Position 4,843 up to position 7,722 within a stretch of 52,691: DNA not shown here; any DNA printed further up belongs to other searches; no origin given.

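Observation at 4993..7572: Two paralogous membrane-anchored TraD/VirD4-like ATPase modules, one fused and one split, with no other secretion apparatus in view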

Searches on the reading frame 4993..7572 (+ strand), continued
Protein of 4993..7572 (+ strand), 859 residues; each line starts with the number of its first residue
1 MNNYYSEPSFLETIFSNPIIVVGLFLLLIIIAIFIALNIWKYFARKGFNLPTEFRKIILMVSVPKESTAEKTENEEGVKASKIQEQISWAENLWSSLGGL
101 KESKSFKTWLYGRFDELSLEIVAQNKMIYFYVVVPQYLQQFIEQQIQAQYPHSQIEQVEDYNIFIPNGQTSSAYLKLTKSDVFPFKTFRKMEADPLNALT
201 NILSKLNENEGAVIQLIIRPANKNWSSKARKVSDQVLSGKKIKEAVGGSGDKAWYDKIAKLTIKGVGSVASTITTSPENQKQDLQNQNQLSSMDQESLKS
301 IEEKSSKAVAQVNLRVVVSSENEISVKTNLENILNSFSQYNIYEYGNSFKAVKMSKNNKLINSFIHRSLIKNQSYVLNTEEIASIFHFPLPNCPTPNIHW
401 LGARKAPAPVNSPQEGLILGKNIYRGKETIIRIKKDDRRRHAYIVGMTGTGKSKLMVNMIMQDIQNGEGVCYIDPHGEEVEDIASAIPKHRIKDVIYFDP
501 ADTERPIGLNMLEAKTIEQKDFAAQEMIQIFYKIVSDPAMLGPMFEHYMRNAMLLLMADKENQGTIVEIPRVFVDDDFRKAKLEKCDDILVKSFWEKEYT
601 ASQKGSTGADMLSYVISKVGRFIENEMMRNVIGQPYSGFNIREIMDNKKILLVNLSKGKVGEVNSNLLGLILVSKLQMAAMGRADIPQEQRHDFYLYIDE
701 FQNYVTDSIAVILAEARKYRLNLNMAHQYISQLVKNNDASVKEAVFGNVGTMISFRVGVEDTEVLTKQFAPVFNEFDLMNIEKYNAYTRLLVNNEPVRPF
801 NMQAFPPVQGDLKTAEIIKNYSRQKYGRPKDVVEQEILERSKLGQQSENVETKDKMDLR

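Call 34: find_homologous_proteins(query=window:4993-7572:+, max_evalue=0.001)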
Query window:4993-7572:+ (859 aa): 1308 proteins with E <= 0.001 among 8000 candidates; the best 120 are listed.
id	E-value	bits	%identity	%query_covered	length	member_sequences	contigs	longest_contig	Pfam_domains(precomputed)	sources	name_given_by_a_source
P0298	0.0e+0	1912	100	100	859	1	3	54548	PF26449.1,PF10412.16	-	-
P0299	0.0e+0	1660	85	100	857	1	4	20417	PF26449.1,PF10412.16,PF01935.24,PF02534.21,PF12696.14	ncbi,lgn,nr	ncbi:type IV secretion system DNA-binding domain-containing protein [Candidatus Parcubacteria bacter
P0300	0.0e+0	1574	81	100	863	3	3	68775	PF26449.1,PF10412.16,PF01935.24,PF02534.21,PF12696.14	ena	-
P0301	0.0e+0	1391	71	98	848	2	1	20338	PF26449.1,PF10412.16,PF02534.21,PF12696.14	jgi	-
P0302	0.0e+0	1367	70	100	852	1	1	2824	PF26449.1,PF10412.16,PF01935.24,PF02534.21,PF12696.14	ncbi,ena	-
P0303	0.0e+0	1347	70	99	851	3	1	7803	PF26449.1,PF10412.16,PF01935.24,PF02534.21,PF12696.14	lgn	-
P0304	0.0e+0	1318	69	99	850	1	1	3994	PF26449.1,PF01935.24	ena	-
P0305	0.0e+0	1303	67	100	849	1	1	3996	PF26449.1,PF10412.16,PF01935.24,PF02534.21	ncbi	-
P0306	0.0e+0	1285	65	98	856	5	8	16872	PF26449.1,PF10412.16,PF01935.24,PF02534.21,PF12696.14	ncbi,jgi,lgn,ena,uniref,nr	ncbi:hypothetical protein COU23_00420 [Candidatus Kuenenbacteria bacterium CG10_big_fil_rev_8_21_14_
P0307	0.0e+0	1278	65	100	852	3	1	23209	PF26449.1,PF10412.16,PF01935.24,PF02534.21,PF12696.14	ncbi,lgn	-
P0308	0.0e+0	1278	67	99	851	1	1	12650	PF26449.1,PF10412.16,PF01935.24,PF02534.21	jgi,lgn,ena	-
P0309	0.0e+0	1266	65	99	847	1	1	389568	PF26449.1,PF02534.21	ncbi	-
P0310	0.0e+0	1253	64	99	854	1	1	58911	PF26449.1,PF01935.24,PF02534.21,PF12696.14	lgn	-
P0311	0.0e+0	1248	65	94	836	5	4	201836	PF26449.1,PF10412.16,PF02534.21,PF12696.14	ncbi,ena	-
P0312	0.0e+0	1247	63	99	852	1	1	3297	PF26449.1,PF10412.16,PF02534.21,PF12696.14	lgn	-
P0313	0.0e+0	1187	62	97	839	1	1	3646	PF26449.1,PF10412.16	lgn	-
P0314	0.0e+0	1115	58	99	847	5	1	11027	PF26449.1,PF10412.16,PF01935.24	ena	-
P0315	0.0e+0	1099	58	98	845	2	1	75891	PF26449.1,PF10412.16,PF12696.14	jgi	jgi:hypothetical protein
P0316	0.0e+0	1089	57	98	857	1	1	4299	PF26449.1,PF02534.21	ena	-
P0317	0.0e+0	1082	57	97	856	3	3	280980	PF26449.1,PF10412.16,PF02534.21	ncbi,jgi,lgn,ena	-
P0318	0.0e+0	1067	57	98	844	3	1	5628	PF26449.1,PF10412.16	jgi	jgi:hypothetical protein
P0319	0.0e+0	1065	60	90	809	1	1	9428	PF26449.1,PF10412.16,PF02534.21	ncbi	ncbi:MAG: type IV secretion system DNA-binding domain-containing protein, partial [Patescibacteria g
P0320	0.0e+0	1063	56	98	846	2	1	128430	PF26449.1,PF10412.16,PF01935.24,PF02534.21,PF12696.14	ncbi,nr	ncbi:MAG: type IV secretion system DNA-binding domain-containing protein [Patescibacteria group bact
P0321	0.0e+0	1049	56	98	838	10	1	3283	PF26449.1,PF10412.16,PF01935.24,PF12696.14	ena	-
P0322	0.0e+0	1045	55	98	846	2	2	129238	PF26449.1,PF10412.16,PF02534.21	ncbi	-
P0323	0.0e+0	1045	55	97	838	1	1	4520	PF26449.1,PF10412.16,PF12696.14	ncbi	ncbi:MAG: type IV secretion system DNA-binding domain-containing protein [Patescibacteria group bact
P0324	0.0e+0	1032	54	97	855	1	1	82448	PF26449.1,PF10412.16,PF01935.24,PF02534.21,PF12696.14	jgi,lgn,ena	-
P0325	0.0e+0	1030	54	99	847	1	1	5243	PF26449.1,PF10412.16,PF02534.21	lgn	-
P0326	0.0e+0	1028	55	97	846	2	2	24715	PF26449.1,PF10412.16,PF01935.24,PF02534.21,PF12696.14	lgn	-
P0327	0.0e+0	1027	54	97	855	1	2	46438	PF26449.1,PF10412.16,PF01935.24,PF02534.21,PF12696.14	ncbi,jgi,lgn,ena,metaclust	metaclust:\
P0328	0.0e+0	1024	55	93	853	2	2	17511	PF26449.1,PF10412.16,PF01935.24,PF02534.21,PF12696.14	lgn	-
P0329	0.0e+0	1018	55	97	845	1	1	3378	PF26449.1,PF10412.16,PF01935.24,PF02534.21,PF12696.14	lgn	-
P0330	0.0e+0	1017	55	97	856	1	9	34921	PF26449.1,PF10412.16,PF01935.24,PF02534.21,PF12696.14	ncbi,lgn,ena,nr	ncbi:MAG TPA: type IV secretion system DNA-binding domain-containing protein [bacterium]|nr:type IV 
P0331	3.8e-298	1009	54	97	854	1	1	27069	PF26449.1,PF10412.16,PF01935.24,PF02534.21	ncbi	ncbi:MAG: type IV secretion system DNA-binding domain-containing protein [Candidatus Kuenenbacteria 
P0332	1.3e-297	1007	55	97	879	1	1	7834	PF26449.1,PF10412.16,PF01935.24,PF02534.21,PF12696.14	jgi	jgi:hypothetical protein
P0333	1.4e-297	1007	54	97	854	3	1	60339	PF26449.1,PF10412.16,PF01935.24,PF02534.21,PF12696.14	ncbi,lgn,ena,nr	ncbi:type IV secretion system DNA-binding domain-containing protein [Candidatus Kuenenbacteria bacte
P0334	1.5e-296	1004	57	93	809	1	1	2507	PF26449.1,PF10412.16,PF01935.24,PF02534.21,PF12696.14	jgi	jgi:hypothetical protein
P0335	2.8e-295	1000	55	94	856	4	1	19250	PF26449.1,PF10412.16,PF01935.24,PF02534.21,PF12696.14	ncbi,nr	ncbi:type IV secretion system DNA-binding domain-containing protein [Candidatus Kuenenbacteria bacte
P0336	5.7e-295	999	53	99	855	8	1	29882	PF26449.1,PF10412.16,PF01935.24,PF02534.21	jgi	-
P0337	1.1e-294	998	54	99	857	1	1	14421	PF26449.1,PF10412.16,PF01935.24,PF02534.21,PF12696.14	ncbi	-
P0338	4.9e-294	996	54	97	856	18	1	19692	PF26449.1,PF10412.16,PF01935.24,PF02534.21,PF12696.14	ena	-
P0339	7.3e-294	995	54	95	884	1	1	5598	PF26449.1,PF10412.16,PF01935.24,PF02534.21,PF12696.14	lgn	-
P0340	7.8e-294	995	54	96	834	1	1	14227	PF26449.1,PF10412.16,PF02534.21,PF12696.14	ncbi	-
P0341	3.7e-293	993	55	97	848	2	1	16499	PF26449.1,PF10412.16,PF01935.24,PF02534.21,PF12696.14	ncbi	-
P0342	1.6e-291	987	54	97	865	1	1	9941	PF26449.1,PF10412.16,PF01935.24,PF02534.21,PF12696.14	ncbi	-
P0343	4.2e-291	986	53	98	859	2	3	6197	PF26449.1,PF10412.16,PF01935.24,PF02534.21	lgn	-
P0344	5.9e-291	985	54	97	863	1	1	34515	PF26449.1,PF10412.16,PF01935.24,PF02534.21,PF12696.14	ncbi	ncbi:MAG: type IV secretion system DNA-binding domain-containing protein [bacterium]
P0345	7.5e-291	985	52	97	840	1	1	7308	PF26449.1,PF10412.16,PF01935.24,PF02534.21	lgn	-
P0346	3.9e-290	983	55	96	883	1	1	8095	PF26449.1,PF10412.16,PF01935.24,PF02534.21,PF12696.14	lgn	-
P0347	4.3e-290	983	55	95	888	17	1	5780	PF26449.1,PF10412.16,PF01935.24,PF02534.21,PF12696.14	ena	-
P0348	3.1e-288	976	54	98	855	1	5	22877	PF26449.1,PF10412.16,PF01935.24,PF13401.13,PF02534.21,PF12696.14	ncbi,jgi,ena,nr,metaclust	ncbi:MAG: hypothetical protein COX43_03520 [Parcubacteria group bacterium CG23_combo_of_CG06-09_8_20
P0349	6.1e-288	975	54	94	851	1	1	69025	PF26449.1,PF10412.16,PF01935.24,PF02534.21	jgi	-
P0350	8.3e-288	975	53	99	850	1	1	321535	PF26449.1,PF10412.16,PF01935.24,PF02534.21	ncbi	ncbi:MAG: type IV secretory system conjugative DNA transfer family protein [Patescibacteria group ba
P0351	4.7e-287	973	54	97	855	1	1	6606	PF26449.1,PF10412.16,PF01935.24,PF13401.13,PF02534.21,PF12696.14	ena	-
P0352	2.5e-286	970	55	95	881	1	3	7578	PF26449.1,PF10412.16,PF02534.21,PF12696.14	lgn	-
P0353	3.0e-286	970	53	97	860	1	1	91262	PF26449.1,PF10412.16,PF01935.24,PF02534.21,PF12696.14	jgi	jgi:hypothetical protein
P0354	5.5e-286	969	51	97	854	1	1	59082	PF26449.1,PF10412.16,PF01935.24,PF02534.21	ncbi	-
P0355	8.4e-286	968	55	92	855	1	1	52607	PF26449.1,PF10412.16,PF01935.24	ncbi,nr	ncbi:MAG: type IV secretion system DNA-binding domain-containing protein [Patescibacteria group bact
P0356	1.5e-285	968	55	94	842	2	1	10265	PF26449.1,PF10412.16,PF01935.24,PF02534.21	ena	-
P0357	4.0e-285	966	55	92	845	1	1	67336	PF26449.1,PF10412.16,PF01935.24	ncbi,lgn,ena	-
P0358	9.3e-285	965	52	97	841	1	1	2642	PF26449.1,PF10412.16,PF01935.24,PF02534.21,PF12696.14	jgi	jgi:hypothetical protein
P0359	1.5e-284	964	52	97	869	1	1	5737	PF26449.1,PF10412.16,PF01935.24,PF02534.21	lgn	-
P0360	2.8e-284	963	54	97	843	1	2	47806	PF26449.1,PF10412.16,PF01935.24,PF02534.21,PF12696.14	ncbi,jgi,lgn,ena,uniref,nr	ncbi:hypothetical protein CVV26_01320 [Candidatus Kuenenbacteria bacterium HGW-Kuenenbacteria-1]|uni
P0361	3.0e-284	963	53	94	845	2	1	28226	PF26449.1,PF10412.16,PF01935.24,PF02534.21,PF12696.14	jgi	jgi:type IV secretory pathway TraG/TraD family ATPase VirD4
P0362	1.6e-283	961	55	94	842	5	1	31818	PF26449.1,PF10412.16,PF01935.24,PF02534.21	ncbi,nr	ncbi:MAG: type IV secretion system DNA-binding domain-containing protein [Patescibacteria group bact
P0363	2.2e-283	960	52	98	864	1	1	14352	PF26449.1,PF10412.16,PF02534.21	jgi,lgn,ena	-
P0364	3.5e-283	960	50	98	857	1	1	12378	PF26449.1,PF10412.16,PF01935.24,PF02534.21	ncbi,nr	ncbi:type IV secretion system DNA-binding domain-containing protein [Candidatus Uhrbacteria bacteriu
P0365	6.9e-283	959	54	93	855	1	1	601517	PF26449.1,PF10412.16,PF01935.24,PF02534.21,PF12696.14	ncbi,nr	ncbi:MAG: type IV secretion system DNA-binding domain-containing protein [Candidatus Buchananbacteri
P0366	1.4e-282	958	55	95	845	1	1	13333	PF26449.1,PF10412.16,PF01935.24,PF02534.21,PF12696.14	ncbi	ncbi:MAG: type IV secretion system DNA-binding domain-containing protein [bacterium]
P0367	1.6e-282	958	52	99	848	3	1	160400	PF26449.1,PF10412.16,PF01935.24,PF02534.21,PF12696.14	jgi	-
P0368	2.2e-282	957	54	99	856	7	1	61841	PF26449.1,PF10412.16,PF01935.24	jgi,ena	-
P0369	9.9e-282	955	55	93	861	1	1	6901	PF26449.1,PF10412.16,PF01935.24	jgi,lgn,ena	-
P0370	2.4e-281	954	53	93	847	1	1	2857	PF26449.1,PF10412.16,PF01935.24,PF02534.21,PF12696.14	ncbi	-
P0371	2.4e-281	954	53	95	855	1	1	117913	PF26449.1,PF10412.16,PF01935.24,PF02534.21,PF12696.14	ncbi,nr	ncbi:MAG: type IV secretion system DNA-binding domain-containing protein [Patescibacteria group bact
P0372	2.4e-281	954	53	92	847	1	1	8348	PF26449.1,PF10412.16,PF01935.24,PF02534.21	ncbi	-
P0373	4.5e-281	953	51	97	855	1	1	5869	PF26449.1,PF10412.16,PF01935.24,PF02534.21,PF12696.14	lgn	-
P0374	4.9e-281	953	52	98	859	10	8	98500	PF26449.1,PF10412.16,PF01935.24,PF02534.21,PF12696.14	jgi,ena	-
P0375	8.8e-281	952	51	97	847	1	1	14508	PF26449.1,PF10412.16,PF01935.24,PF02534.21,PF12696.14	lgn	-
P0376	2.1e-280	951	53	98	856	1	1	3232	PF26449.1,PF10412.16,PF01935.24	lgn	-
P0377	3.1e-280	950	53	96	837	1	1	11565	PF26449.1,PF10412.16,PF01935.24,PF02534.21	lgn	-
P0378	3.6e-280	950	53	94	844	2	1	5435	PF26449.1,PF10412.16,PF02534.21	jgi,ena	-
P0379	4.8e-280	949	54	93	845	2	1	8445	PF26449.1,PF10412.16,PF01935.24,PF02534.21,PF12696.14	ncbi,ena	-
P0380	7.9e-280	949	52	94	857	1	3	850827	PF26449.1,PF10412.16,PF01935.24,PF02534.21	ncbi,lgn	-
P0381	9.7e-280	948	52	95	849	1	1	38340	PF26449.1,PF10412.16,PF01935.24,PF02534.21,PF12696.14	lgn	-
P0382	1.0e-279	948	54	95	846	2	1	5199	PF26449.1,PF10412.16,PF01935.24,PF02534.21,PF12696.14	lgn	-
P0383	1.1e-279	948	53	93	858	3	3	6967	PF26449.1,PF10412.16,PF01935.24,PF02534.21,PF12696.14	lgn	-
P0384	2.5e-279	947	53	94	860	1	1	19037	PF26449.1,PF10412.16,PF01935.24,PF12696.14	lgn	-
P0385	4.5e-279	946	54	95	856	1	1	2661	PF26449.1,PF10412.16,PF01935.24,PF02534.21,PF12696.14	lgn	-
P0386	6.2e-279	946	53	96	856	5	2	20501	PF26449.1,PF10412.16,PF01935.24,PF02534.21,PF12696.14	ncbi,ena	-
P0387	6.4e-279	946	51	98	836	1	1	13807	PF26449.1,PF10412.16,PF01935.24,PF02534.21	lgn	-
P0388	2.8e-278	944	51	97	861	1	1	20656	PF26449.1,PF10412.16,PF01935.24,PF02534.21,PF12696.14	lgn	-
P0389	3.1e-278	943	52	94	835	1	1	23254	PF26449.1,PF10412.16,PF01935.24,PF02534.21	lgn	-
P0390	4.4e-278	943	53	96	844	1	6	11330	PF26449.1,PF10412.16,PF01935.24,PF02534.21,PF12696.14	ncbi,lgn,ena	ncbi:MAG: type IV secretion system DNA-binding domain-containing protein [Patescibacteria group bact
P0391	5.2e-278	943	53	97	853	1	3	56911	PF26449.1,PF10412.16,PF01935.24,PF02534.21,PF12696.14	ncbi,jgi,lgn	-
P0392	5.5e-278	943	53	96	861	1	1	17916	PF26449.1,PF10412.16,PF01935.24,PF02534.21,PF12696.14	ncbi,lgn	-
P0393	1.4e-277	941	53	93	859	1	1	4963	PF26449.1,PF10412.16,PF01935.24,PF02534.21,PF12696.14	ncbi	-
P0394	1.4e-277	941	55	88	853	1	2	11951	PF26449.1,PF10412.16,PF01935.24,PF02534.21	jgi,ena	-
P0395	3.2e-277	940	50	98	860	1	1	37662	PF26449.1,PF10412.16,PF01935.24,PF02534.21,PF12696.14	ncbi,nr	ncbi:MAG: type IV secretory system conjugative DNA transfer family protein [Candidatus Kerfeldbacter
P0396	4.6e-277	940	53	96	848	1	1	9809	PF26449.1,PF10412.16,PF01935.24,PF02534.21,PF12696.14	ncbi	-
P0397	4.8e-277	939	50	98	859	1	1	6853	PF26449.1,PF10412.16,PF01935.24,PF02534.21,PF12696.14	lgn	-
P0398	5.5e-277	939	51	97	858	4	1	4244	PF26449.1,PF10412.16,PF01935.24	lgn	-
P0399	6.4e-277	939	51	99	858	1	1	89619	PF26449.1,PF10412.16,PF01935.24,PF02534.21,PF12696.14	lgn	-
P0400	8.6e-277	939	52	97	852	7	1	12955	PF26449.1,PF10412.16,PF01935.24,PF02534.21,PF12696.14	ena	-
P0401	1.7e-276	938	50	97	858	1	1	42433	PF26449.1,PF10412.16,PF01935.24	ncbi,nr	ncbi:MAG: type IV secretion system DNA-binding domain-containing protein [bacterium]|nr:type IV secr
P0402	2.4e-276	937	53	97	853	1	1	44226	PF26449.1,PF10412.16,PF01935.24,PF02534.21,PF12696.14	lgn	-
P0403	2.7e-276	937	53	97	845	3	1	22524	PF26449.1,PF10412.16,PF01935.24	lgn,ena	-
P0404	2.8e-276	937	51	98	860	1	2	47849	PF26449.1,PF10412.16,PF01935.24,PF02534.21,PF12696.14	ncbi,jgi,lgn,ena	ncbi:MAG: type IV secretion system DNA-binding domain-containing protein [Patescibacteria group bact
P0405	4.6e-276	936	53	96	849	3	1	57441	PF26449.1,PF10412.16,PF02534.21,PF12696.14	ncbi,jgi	jgi:hypothetical protein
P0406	4.8e-276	936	52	93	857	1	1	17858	PF26449.1,PF10412.16,PF01935.24,PF02534.21,PF12696.14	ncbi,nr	ncbi:MAG: type IV secretion system DNA-binding domain-containing protein [Candidatus Magasanikbacter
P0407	4.8e-276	936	52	95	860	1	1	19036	PF26449.1,PF10412.16,PF01935.24,PF12696.14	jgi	jgi:hypothetical protein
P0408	5.0e-276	936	53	94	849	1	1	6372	PF26449.1,PF10412.16,PF01935.24,PF02534.21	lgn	-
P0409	5.5e-276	936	53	92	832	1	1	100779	PF26449.1,PF10412.16,PF01935.24,PF02534.21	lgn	-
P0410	6.3e-276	936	51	96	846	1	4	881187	PF26449.1,PF10412.16,PF01935.24,PF02534.21,PF12696.14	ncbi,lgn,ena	-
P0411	7.1e-276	936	51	98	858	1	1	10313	PF26449.1,PF10412.16,PF01935.24,PF02534.21,PF12696.14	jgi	-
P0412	9.1e-276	935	52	97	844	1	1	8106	PF26449.1,PF10412.16,PF01935.24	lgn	-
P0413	1.1e-275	935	51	95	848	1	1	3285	PF26449.1,PF10412.16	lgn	-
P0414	1.1e-275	935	52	96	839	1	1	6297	PF26449.1,PF10412.16,PF01935.24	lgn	-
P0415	1.7e-275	934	51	97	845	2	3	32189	PF26449.1,PF10412.16,PF01935.24,PF02534.21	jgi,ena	-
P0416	2.1e-275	934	51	97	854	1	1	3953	PF26449.1,PF10412.16,PF01935.24,PF02534.21,PF12696.14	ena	-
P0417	2.2e-275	934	52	97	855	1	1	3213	PF26449.1,PF10412.16,PF01935.24,PF02534.21,PF12696.14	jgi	-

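Call 41: find_encoding_contigs(protein=P0410, flank=7000, max_places=1)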
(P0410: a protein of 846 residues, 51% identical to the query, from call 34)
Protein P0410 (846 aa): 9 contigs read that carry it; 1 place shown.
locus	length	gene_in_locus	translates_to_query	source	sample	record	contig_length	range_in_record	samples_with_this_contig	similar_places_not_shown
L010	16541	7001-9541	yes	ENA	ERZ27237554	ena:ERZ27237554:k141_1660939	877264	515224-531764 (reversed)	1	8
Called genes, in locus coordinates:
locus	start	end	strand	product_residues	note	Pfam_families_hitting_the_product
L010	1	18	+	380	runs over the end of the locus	PF00226:DnaJ, PF01556:DnaJ_C, PF00684:DnaJ_CXXCXGXG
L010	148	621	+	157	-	-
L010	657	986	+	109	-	-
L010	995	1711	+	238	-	-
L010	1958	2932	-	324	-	PF01207:Dus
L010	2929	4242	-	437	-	PF01406:tRNA-synt_1e, PF09334:tRNA-synt_1g (faint), PF23493:CysS_C (faint)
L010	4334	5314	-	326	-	PF13191:AAA_16 (weak), PF23569:NBD_SMAX1, PF00004:AAA, PF17871:AAA_lid_9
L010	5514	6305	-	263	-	-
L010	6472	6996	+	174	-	-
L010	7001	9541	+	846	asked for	PF26449:DUF8128, PF01935:DUF87 (weak), PF02534:T4SS-DNA_transf, PF10412:TrwB_AAD_bind (weak), PF12696:TraG-D_C (weak)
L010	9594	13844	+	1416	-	PF13688:Reprolysin_5 (weak), PF17957:Big_7, PF25292:Beta-prop_CGLA (faint), PF13517:FG-GAP_3 (weak), PF15907:Itfg2 (faint), PF13517:FG-GAP_3, PF01839:FG-GAP (weak), PF07591:PT-HINT, +1 more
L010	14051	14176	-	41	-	-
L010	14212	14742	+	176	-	-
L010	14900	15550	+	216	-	-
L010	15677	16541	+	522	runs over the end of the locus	PF05496:RuvB_N (faint), PF13177:DNA_pol3_delta2, PF00004:AAA, PF07728:AAA_5 (faint), PF13401:AAA_22, PF22608:DNAX_ATPase_lid (weak), PF12169:DNA_pol3_gamma3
